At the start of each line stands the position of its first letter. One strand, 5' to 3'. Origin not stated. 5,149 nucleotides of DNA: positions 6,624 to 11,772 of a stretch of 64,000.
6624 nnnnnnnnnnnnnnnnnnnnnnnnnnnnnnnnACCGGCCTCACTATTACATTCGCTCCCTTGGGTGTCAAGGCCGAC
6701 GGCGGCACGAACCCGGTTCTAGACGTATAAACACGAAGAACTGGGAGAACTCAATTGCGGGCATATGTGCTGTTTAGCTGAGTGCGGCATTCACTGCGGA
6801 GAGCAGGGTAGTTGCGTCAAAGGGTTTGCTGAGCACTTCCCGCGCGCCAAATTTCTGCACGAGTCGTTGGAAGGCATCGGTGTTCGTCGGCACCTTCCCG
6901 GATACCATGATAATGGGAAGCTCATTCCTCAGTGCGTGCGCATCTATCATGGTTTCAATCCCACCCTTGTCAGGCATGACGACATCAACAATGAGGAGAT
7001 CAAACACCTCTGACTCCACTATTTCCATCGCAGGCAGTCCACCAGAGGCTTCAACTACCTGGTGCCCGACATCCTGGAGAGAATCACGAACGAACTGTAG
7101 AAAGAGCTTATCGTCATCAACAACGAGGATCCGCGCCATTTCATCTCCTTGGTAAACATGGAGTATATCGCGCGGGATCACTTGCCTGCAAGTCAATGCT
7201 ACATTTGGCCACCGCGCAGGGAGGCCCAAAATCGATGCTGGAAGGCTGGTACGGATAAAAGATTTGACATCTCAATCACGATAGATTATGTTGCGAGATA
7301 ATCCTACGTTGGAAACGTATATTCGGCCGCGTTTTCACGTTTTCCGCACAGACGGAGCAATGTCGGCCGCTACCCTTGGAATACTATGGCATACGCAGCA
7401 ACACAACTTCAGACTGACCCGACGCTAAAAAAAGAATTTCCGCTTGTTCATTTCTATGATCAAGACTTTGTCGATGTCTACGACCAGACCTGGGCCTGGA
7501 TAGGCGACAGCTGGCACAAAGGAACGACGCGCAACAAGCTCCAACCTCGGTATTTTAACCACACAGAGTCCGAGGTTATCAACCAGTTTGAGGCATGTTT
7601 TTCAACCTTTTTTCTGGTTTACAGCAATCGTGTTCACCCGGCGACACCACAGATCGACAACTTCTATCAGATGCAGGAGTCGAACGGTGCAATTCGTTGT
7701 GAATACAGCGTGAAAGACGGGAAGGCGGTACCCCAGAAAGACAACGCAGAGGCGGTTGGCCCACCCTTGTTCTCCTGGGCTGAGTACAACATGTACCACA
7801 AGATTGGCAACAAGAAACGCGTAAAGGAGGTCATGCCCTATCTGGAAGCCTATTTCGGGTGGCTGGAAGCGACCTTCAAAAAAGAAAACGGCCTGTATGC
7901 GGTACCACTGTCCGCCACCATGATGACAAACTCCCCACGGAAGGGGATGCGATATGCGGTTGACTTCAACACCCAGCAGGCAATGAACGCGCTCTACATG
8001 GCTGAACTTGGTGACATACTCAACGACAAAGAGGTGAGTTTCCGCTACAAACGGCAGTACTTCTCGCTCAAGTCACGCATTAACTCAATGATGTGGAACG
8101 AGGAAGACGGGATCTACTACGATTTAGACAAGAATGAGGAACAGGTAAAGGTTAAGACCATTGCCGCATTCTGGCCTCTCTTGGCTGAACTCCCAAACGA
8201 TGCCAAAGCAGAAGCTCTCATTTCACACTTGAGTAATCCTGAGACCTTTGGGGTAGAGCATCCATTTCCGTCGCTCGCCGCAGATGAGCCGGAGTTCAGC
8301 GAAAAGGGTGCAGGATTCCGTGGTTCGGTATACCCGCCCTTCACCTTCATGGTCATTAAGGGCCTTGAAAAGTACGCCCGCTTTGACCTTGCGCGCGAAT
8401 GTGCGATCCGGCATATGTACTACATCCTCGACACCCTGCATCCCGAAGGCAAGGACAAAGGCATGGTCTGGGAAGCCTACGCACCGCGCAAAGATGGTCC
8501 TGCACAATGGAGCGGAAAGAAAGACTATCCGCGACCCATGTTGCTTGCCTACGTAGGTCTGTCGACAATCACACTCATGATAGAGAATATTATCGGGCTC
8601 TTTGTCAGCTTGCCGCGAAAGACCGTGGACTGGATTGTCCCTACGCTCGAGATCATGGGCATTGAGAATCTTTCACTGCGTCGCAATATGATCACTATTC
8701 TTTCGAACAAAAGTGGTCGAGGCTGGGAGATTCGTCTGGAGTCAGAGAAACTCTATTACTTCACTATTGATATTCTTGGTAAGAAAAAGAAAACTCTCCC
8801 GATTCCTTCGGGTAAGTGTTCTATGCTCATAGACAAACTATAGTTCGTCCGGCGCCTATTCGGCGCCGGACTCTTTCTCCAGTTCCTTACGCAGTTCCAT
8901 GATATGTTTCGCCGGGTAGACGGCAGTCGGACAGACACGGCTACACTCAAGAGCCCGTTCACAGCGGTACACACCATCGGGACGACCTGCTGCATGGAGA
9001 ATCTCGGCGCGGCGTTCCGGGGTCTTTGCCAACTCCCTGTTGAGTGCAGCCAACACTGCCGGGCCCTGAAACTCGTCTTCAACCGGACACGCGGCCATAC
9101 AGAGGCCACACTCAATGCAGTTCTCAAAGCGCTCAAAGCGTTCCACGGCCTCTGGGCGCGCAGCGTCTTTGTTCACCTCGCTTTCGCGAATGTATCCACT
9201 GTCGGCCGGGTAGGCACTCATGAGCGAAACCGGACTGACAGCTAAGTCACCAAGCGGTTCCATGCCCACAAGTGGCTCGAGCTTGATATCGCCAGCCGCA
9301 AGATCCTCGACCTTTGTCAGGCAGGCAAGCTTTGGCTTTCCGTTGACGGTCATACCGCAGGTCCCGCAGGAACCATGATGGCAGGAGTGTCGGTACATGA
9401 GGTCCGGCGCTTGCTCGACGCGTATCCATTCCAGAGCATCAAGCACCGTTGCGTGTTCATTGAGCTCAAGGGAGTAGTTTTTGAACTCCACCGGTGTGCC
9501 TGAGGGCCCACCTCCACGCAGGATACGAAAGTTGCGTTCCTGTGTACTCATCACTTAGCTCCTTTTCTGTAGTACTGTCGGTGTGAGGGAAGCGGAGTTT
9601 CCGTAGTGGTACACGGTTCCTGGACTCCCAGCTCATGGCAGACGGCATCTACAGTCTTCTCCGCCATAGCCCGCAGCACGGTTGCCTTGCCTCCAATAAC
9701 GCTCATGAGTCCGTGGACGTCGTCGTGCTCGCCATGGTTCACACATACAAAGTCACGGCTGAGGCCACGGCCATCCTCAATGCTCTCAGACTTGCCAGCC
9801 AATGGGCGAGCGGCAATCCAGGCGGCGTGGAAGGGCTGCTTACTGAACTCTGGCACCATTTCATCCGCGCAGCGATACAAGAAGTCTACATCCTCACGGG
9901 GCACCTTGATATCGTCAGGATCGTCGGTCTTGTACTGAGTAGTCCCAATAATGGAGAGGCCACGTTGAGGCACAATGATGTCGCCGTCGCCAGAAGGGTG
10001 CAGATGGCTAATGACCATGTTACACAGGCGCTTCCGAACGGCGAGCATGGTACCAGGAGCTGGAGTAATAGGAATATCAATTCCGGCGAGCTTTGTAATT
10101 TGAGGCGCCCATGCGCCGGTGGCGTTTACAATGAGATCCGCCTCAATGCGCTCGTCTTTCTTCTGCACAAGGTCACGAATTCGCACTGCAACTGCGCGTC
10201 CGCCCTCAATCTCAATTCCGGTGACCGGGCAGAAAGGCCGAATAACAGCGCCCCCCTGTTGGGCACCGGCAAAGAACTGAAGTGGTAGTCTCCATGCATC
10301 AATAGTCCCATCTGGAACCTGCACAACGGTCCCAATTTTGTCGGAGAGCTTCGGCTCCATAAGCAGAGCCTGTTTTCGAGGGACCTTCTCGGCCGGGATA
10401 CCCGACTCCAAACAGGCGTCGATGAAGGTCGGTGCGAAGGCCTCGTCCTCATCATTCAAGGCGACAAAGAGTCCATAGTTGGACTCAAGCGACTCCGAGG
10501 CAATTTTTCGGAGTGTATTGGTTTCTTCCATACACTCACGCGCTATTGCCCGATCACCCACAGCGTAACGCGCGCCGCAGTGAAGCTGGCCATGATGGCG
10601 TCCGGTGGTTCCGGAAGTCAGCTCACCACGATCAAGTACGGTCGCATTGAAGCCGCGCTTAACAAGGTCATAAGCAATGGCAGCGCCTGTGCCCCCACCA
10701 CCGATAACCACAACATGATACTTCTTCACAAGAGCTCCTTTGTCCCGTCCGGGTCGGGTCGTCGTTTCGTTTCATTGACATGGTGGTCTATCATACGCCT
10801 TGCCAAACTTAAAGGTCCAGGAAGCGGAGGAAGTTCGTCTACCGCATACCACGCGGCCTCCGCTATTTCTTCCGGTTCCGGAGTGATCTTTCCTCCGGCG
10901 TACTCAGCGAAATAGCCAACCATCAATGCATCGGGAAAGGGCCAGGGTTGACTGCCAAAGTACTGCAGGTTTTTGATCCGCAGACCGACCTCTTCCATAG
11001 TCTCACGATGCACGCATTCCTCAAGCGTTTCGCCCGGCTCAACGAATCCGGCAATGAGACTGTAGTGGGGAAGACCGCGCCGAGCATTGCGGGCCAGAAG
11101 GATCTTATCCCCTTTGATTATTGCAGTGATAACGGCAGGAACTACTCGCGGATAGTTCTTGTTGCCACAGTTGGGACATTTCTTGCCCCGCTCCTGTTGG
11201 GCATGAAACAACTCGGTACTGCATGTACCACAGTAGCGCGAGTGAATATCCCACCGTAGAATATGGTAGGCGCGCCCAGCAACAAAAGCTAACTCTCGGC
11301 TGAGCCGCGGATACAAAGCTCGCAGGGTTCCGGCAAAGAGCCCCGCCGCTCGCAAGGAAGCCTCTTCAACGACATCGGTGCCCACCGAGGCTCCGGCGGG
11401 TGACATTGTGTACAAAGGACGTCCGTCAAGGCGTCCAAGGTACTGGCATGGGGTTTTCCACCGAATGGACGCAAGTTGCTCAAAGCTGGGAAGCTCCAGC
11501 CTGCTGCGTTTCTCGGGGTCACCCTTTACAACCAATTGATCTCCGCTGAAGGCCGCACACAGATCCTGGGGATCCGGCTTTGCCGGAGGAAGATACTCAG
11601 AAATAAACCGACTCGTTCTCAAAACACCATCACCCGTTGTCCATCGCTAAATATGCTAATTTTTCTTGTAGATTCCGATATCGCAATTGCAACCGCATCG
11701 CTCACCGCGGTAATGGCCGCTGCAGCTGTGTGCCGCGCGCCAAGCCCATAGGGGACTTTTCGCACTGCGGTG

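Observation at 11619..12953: Diadenylate cyclase with an N-terminal PTS EIIA input domain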

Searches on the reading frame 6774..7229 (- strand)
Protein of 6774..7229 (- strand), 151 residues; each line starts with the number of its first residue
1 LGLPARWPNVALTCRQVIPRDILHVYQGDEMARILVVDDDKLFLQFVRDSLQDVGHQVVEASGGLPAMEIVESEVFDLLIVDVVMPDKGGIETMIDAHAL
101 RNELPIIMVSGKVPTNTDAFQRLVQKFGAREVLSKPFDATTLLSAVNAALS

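Call 29: search_protein_families(library=pfam, proteins=[window:6774-7229:-], max_evalue=0.000001)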
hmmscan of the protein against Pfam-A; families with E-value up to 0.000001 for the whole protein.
window:6774-7229:- (151 aa): 1 family
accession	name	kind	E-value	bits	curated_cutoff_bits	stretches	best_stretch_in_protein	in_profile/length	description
PF00072.30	Response_reg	-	5e-21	75.4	30.2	1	34-146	1-110/111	Response regulator receiver domain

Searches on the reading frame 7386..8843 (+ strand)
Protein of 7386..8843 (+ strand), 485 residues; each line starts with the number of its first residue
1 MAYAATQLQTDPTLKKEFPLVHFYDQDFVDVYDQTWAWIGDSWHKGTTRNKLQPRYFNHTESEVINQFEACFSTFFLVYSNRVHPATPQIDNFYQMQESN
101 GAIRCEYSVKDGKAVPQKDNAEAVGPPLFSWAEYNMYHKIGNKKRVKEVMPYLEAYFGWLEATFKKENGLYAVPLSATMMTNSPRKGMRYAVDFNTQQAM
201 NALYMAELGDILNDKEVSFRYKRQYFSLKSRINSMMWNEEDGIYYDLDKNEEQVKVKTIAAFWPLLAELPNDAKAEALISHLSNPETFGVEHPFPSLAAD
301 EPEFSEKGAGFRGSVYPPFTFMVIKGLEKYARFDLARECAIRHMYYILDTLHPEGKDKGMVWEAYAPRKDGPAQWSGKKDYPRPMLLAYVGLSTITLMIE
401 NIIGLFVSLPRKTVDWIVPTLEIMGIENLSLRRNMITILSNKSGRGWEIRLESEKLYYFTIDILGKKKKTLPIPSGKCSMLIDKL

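Call 25: search_protein_families(library=pfam, proteins=[window:7386-8843:+], max_evalue=0.001)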
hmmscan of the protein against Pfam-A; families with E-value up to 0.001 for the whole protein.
window:7386-8843:+ (485 aa): 3 families
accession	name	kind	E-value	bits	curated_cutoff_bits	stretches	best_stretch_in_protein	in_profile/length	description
PF22422.2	MGH1-like_GH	-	8.1e-32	111.6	27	1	95-381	33-353/356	Mannosylglycerate hydrolase MGH1-like glycoside hydrolase domain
PF01204.24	Trehalase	-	4e-16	59.4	21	1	191-368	306-479/512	Trehalase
PF03200.22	Glyco_hydro_63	-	8.6e-08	31.8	22.4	0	189-258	249-320/492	Glycosyl hydrolase family 63 C-terminal domain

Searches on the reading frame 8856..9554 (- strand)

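Call 25: search_protein_families(library=pfam, proteins=[window:8856-9554:-], max_evalue=0.001)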
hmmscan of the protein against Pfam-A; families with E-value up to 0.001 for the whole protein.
window:8856-9554:- (232 aa): 10 families
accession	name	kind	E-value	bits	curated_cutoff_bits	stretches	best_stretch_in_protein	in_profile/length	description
PF13085.11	Fer2_3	-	1.6e-23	83.2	27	1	21-107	15-101/107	2Fe-2S iron-sulfur cluster binding domain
PF13183.11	Fer4_8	-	2.1e-09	38.2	27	1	144-211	3-67/68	4Fe-4S dicluster domain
PF13534.11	Fer4_17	-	8e-06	26.8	22.2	1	132-158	32-58/61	4Fe-4S dicluster domain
PF13237.11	Fer4_10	-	9.3e-06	25.9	25.5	1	144-209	7-53/53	4Fe-4S dicluster domain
PF13187.11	Fer4_9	-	1.4e-05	25.4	27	1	131-158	22-49/52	4Fe-4S dicluster domain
PF00111.32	Fer2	-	8.2e-05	22.9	21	1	26-82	7-76/77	2Fe-2S iron-sulfur cluster binding domain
PF12838.12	Fer4_7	-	0.00012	22.9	27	0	142-158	34-50/52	4Fe-4S dicluster domain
PF00037.32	Fer4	-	0.00017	21.7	21.1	1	144-159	6-21/24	4Fe-4S binding domain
PF12797.12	Fer4_2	-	0.00023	21.3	24.5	1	143-158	7-22/22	4Fe-4S binding domain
PF12800.12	Fer4_4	-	0.00077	20.1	24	1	144-158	2-16/17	4Fe-4S binding domain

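Call 67: search_protein_families(library=ncbifam, proteins=[window:8856-9554:-], max_evalue=0.00001)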
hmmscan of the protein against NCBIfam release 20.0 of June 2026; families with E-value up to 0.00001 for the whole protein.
window:8856-9554:- (232 aa): 14 families
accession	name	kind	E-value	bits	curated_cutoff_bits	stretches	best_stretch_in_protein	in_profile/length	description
NF004616.0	PRK05950.1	subfamily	3.7e-46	157.2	228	1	4-226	3-234/238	succinate dehydrogenase iron-sulfur subunit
TIGR00384.1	dhsB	subfamily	4.6e-46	157.1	88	1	23-222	13-222/222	succinate dehydrogenase and fumarate reductase iron-sulfur protein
NF009226.0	PRK12576.1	equivalog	3.6e-42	144.8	344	1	24-223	26-235/317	succinate dehydrogenase/fumarate reductase iron-sulfur subunit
NF004898.0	PRK06259.1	equivalog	1.8e-38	132.4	385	1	23-226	17-217/488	fumarate reductase (CoM/CoB) subunit TfrB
NF009051.0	PRK12385.1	equivalog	2.9e-37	128.4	333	1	8-223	8-230/244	succinate dehydrogenase/fumarate reductase iron-sulfur subunit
NF010071.0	PRK13552.1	equivalog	3.7e-35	121.3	264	1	22-227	21-237/241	fumarate reductase iron-sulfur subunit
NF009227.0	PRK12577.1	equivalog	3.5e-30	104.8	349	1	9-228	5-241/330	succinate dehydrogenase/fumarate reductase iron-sulfur subunit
NF009052.0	PRK12386.1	equivalog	1.6e-27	96.2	256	1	4-212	2-217/255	succinate dehydrogenase/fumarate reductase iron-sulfur subunit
NF009225.0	PRK12575.1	subfamily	6.9e-26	91.2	443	1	11-226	9-231/235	succinate dehydrogenase/fumarate reductase iron-sulfur subunit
NF006391.0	PRK08640.1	equivalog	1e-20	73.7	244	1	4-226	4-240/254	succinate dehydrogenase iron-sulfur subunit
NF042952.1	MFR_FeS_SdhB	equivalog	3.2e-15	56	600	1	26-223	17-229/320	8-methylmenaquinol:fumarate reductase iron-sulfur subunit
NF005746.0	PRK07570.1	subfamily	4.4e-15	55.6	243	1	31-227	27-242/250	succinate dehydrogenase/fumarate reductase iron-sulfur subunit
NF008369.0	PRK11168.1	equivalog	1.2e-06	27.7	278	1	141-229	8-91/401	anaerobic glycerol-3-phosphate dehydrogenase subunit C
NF040763.1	FeFe_hydrog_A6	exception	1.7e-06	26.7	765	0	142-227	143-220/571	NADH-dependent [FeFe] hydrogenase, group A6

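Call 76: search_protein_families(library=padloc, proteins=[window:8856-9554:-], max_evalue=0.001)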
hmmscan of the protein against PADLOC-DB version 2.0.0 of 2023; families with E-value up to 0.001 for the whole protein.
window:8856-9554:- (232 aa): 0 families

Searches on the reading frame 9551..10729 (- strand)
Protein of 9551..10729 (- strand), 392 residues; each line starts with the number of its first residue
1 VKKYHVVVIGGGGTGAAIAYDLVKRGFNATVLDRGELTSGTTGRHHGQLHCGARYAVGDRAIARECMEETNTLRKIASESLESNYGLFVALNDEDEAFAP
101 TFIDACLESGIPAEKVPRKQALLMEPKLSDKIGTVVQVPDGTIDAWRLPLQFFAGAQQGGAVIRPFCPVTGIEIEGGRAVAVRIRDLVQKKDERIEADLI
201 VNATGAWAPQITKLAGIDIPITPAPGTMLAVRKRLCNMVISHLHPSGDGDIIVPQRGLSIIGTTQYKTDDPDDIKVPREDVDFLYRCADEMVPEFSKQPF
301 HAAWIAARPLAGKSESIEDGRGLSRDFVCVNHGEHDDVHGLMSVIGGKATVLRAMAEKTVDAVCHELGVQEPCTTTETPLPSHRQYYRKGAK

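Call 25: search_protein_families(library=pfam, proteins=[window:9551-10729:-], max_evalue=0.001)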
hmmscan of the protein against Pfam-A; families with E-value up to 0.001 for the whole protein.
window:9551-10729:- (392 aa): 5 families
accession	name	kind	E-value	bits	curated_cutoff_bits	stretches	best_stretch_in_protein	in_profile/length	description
PF01266.30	DAO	-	1.6e-50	173.1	27.9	1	5-348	1-348/353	FAD dependent oxidoreductase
PF01494.25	FAD_binding_3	-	2.7e-05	24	22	0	4-46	2-43/349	FAD binding domain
PF00890.30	FAD_binding_2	-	4.4e-05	23.3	20.4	0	5-43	1-39/414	FAD binding domain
PF13450.12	NAD_binding_8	-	9.1e-05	23.1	21.9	1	8-55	1-51/68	NAD(P)-binding Rossmann-like domain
PF07992.20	Pyr_redox_2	-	0.00013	21.9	26.1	0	4-211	1-114/291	Pyridine nucleotide-disulphide oxidoreductase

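Call 67: search_protein_families(library=ncbifam, proteins=[window:9551-10729:-], max_evalue=0.00001)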
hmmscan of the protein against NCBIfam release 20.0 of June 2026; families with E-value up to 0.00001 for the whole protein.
window:9551-10729:- (392 aa): 16 families
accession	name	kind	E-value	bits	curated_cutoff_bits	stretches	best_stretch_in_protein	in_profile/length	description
TIGR03377.1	glycerol3P_GlpA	equivalog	1e-123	413.7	552.8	1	5-385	1-380/530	anaerobic glycerol-3-phosphate dehydrogenase subunit GlpA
NF008313.0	PRK11101.1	equivalog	3.3e-97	326.3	425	1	4-386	9-392/548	anaerobic glycerol-3-phosphate dehydrogenase subunit A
NF008899.0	PRK12266.1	equivalog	9.9e-29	100.1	360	2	126-382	135-394/508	glycerol-3-phosphate dehydrogenase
NF009906.0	PRK13369.1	equivalog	3.5e-25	88.5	352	2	128-381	137-392/502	glycerol-3-phosphate dehydrogenase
TIGR02352.1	thiamin_ThiO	equivalog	1.1e-22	80.6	250.8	1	6-310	1-305/351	glycine oxidase ThiO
NF033461.1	glycerol3P_ox_1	equivalog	4.6e-19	68.1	840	1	3-315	18-353/607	type 1 glycerol-3-phosphate oxidase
NF033460.1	glycerol3P_ox_II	equivalog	2.1e-13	50.2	460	1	3-311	1-318/361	type 2 glycerol-3-phosphate oxidase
NF008425.0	PRK11259.1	equivalog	1.6e-12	47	257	1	2-223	3-218/377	N-methyl-L-tryptophan oxidase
NF001933.0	PRK00711.1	subfamily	7.5e-12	45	383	1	64-231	116-280/429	D-amino acid dehydrogenase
NF008726.1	PRK11728.1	equivalog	5.6e-10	38.6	299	1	4-245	1-241/389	L-2-hydroxyglutarate oxidase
NF009074.0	PRK12409.1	equivalog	4.5e-08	32.7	494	0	5-42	3-40/410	D-amino acid dehydrogenase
TIGR01373.1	soxB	subfamily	5.8e-08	32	529.45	1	2-223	29-255/407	sarcosine oxidase subunit beta family protein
TIGR01377.1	soxA_mon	subfamily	5.8e-08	31.9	479.65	1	4-223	1-215/381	amino oxidase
TIGR03364.1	HpnW_proposed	hypoth_equivalog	1.5e-07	30.8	285.1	1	4-127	1-124/365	TIGR03364 family FAD-dependent oxidoreductase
NF041080.1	DGGGPL_reductase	equivalog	6.9e-07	28.5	580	0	3-35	1-33/447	digeranylgeranylglycerophospholipid reductase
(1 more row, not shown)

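Call 76: search_protein_families(library=padloc, proteins=[window:9551-10729:-], max_evalue=0.001)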
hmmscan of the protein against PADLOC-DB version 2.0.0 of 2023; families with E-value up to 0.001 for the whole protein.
window:9551-10729:- (392 aa): 2 families
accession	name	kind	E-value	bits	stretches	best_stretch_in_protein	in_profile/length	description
PDLC00836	E1-E2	-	5.6e-06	23.2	0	2-46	340-385/602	E1-E2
PDLC00832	E1-E2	-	0.00088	15.6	0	2-45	337-381/588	E1-E2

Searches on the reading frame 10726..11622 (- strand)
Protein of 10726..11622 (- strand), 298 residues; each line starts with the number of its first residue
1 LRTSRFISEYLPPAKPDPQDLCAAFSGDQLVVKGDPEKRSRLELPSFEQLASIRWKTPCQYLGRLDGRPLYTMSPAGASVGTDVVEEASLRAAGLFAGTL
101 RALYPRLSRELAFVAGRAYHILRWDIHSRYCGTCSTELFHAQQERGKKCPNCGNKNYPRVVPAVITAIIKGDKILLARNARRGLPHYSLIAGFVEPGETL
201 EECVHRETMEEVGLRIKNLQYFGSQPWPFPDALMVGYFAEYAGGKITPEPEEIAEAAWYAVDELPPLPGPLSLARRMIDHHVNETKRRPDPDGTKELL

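Call 25: search_protein_families(library=pfam, proteins=[window:10726-11622:-], max_evalue=0.001)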
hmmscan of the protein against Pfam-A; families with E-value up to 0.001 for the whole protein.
window:10726-11622:- (298 aa): 3 families
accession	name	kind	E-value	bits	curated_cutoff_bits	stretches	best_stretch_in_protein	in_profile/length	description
PF00293.34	NUDIX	-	1.7e-22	80.3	21.1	1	162-269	4-123/134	NUDIX domain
PF09296.17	NUDIX-like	-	1.3e-08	36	22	1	20-124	2-96/96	NADH pyrophosphatase-like rudimentary NUDIX domain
PF09297.16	Zn_ribbon_NUD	-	5.2e-06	26.5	24.8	1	128-154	3-29/32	NADH pyrophosphatase zinc ribbon domain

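Call 67: search_protein_families(library=ncbifam, proteins=[window:10726-11622:-], max_evalue=0.00001)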
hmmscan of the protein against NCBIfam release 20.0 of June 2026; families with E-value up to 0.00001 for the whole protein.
window:10726-11622:- (298 aa): 6 families
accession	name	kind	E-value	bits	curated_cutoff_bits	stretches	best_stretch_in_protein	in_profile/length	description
NF001299.0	PRK00241.1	equivalog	1.2e-70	238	158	1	62-285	51-259/263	NAD(+) diphosphatase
NF008736.0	PRK11762.1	equivalog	2.6e-06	27.1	169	1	163-221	49-110/186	ADP compounds hydrolase NudE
TIGR02705.1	nudix_YtkD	equivalog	3.1e-06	26.8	154.4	1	170-224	33-84/156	RNA deprotection pyrophosphohydrolase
TIGR00052.1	TIGR00052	subfamily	3.3e-06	26.8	79.55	1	187-222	82-117/188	nudix-type nucleoside diphosphatase, YffH/AdpP family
NF006530.0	PRK08999.1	equivalog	4.4e-06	26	245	1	164-265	8-113/315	Nudix family hydrolase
TIGR00586.1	mutt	equivalog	8.1e-06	25.9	97.9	0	191-239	38-89/129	8-oxo-dGTP diphosphatase MutT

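Call 76: search_protein_families(library=padloc, proteins=[window:10726-11622:-], max_evalue=0.001)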
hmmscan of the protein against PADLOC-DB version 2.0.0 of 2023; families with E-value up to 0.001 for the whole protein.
window:10726-11622:- (298 aa): 1 family
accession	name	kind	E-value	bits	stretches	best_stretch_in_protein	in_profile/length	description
PDLC04899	PDC-S07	-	2.5e-09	34.9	1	160-265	9-113/135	-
